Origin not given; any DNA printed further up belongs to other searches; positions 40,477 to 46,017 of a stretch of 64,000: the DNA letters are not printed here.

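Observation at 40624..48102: Single-polypeptide fused beta/beta-prime RNA polymerase in a phage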

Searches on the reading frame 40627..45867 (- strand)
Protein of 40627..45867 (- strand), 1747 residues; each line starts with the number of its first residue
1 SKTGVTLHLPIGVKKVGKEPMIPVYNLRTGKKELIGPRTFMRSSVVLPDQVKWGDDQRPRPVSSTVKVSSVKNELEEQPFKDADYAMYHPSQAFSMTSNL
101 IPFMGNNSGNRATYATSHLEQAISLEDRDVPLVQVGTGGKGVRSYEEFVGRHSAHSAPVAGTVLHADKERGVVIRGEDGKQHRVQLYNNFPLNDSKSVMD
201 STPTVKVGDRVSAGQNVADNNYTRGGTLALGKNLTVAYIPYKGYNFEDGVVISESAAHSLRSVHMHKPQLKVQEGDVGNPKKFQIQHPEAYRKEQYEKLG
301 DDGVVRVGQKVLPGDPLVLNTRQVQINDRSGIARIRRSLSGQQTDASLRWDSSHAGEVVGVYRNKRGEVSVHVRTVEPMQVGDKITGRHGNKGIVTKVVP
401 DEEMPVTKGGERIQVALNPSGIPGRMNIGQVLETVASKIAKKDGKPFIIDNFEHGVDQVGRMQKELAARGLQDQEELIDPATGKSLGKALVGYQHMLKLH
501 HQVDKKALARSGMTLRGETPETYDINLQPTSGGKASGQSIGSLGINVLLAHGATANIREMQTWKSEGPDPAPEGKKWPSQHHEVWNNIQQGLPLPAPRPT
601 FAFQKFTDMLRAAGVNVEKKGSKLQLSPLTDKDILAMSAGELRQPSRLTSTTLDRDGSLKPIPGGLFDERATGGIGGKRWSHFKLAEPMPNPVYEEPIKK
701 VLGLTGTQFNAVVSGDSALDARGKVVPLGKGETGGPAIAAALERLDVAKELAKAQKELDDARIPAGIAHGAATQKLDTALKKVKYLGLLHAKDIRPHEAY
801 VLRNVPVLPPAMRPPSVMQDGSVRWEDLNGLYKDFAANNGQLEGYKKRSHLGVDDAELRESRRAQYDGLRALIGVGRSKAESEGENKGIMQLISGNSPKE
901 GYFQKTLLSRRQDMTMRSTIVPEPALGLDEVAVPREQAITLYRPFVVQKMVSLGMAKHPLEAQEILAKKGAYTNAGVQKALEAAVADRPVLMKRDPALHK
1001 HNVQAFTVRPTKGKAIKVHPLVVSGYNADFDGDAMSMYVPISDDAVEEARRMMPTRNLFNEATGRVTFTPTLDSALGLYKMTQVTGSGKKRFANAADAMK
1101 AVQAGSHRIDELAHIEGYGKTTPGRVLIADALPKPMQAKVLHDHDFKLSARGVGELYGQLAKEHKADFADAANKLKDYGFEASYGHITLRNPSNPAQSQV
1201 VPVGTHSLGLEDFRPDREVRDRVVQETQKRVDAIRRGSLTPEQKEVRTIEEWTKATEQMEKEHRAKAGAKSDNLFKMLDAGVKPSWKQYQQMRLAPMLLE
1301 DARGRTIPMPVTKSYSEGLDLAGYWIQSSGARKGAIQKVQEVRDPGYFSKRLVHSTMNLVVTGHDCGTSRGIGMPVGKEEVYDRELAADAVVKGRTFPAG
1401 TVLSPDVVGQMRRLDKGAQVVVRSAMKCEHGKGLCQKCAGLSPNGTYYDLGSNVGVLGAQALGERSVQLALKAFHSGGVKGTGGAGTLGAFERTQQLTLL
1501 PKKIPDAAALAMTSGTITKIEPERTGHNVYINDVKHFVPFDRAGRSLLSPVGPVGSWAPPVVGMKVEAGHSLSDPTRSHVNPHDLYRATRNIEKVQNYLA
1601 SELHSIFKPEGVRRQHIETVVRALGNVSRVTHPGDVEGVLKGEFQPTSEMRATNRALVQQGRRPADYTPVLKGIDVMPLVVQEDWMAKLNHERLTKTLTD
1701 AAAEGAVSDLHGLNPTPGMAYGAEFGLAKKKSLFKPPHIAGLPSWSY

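Call 44: search_solved_structures(query=window:40627-45867:-, max_evalue=1e-20)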
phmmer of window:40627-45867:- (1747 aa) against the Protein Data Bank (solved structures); distinct sequences matched with E-value up to 1e-20: 148 (the best 60 are shown).
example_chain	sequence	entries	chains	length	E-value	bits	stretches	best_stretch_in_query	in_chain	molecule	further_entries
8dy7_D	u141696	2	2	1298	1.4e-101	344.4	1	760-1731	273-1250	DNA-directed RNA polymerase subunit beta'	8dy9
8k60_D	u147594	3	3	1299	3.1e-101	343.3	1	767-1730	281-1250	DNA-directed RNA polymerase subunit beta'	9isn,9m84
7vpd_D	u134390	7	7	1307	3.2e-101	343.3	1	767-1730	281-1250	DNA-directed RNA polymerase subunit beta'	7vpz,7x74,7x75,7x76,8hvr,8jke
8i23_D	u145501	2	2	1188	5.5e-98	332.5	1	772-1716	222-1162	DNA-directed RNA polymerase subunit beta'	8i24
7l7b_D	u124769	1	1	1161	1.8e-96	327.5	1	783-1716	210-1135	DNA-directed RNA polymerase subunit beta'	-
6wvj_D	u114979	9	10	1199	7.5e-94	318.8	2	1220-1716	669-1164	DNA-directed RNA polymerase subunit beta'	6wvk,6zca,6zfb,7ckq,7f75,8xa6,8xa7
6oy6_D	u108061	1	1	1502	1e-93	318.4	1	789-1714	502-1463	DNA-directed RNA polymerase subunit beta'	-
6wox_D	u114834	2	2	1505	1e-93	318.4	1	789-1714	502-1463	DNA-directed RNA polymerase subunit beta'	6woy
1iw7_D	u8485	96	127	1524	1.1e-93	318.3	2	1197-1714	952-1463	RNA polymerase beta subunit | DNA-directed RNA polymerase beta' chain | DNA-directed RNA polymerase subunit beta' chain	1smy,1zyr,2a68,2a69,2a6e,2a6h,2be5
8hsg_J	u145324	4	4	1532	1.1e-93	318.3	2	1197-1714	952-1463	DNA-directed RNA polymerase subunit beta'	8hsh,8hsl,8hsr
4gzy_D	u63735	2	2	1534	1.1e-93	318.3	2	1197-1714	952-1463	DNA-directed RNA polymerase subunit beta'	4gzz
5tw1_D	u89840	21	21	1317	1.1e-93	318.2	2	1217-1715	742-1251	DNA-directed RNA polymerase subunit beta'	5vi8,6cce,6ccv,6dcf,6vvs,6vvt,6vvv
6eyd_D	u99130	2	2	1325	1.2e-93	318.2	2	1217-1715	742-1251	DNA-directed RNA polymerase subunit beta'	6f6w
5vi5_D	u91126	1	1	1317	1.2e-93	318.1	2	1218-1715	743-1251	DNA-directed RNA polymerase subunit beta'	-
10mi_D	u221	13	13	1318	5e-93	316.1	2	1217-1715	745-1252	DNA-directed RNA polymerase subunit beta'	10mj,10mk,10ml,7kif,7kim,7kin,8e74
6awb_04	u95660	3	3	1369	3.7e-84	286.7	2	703-1085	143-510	DNA-directed RNA polymerase subunit beta'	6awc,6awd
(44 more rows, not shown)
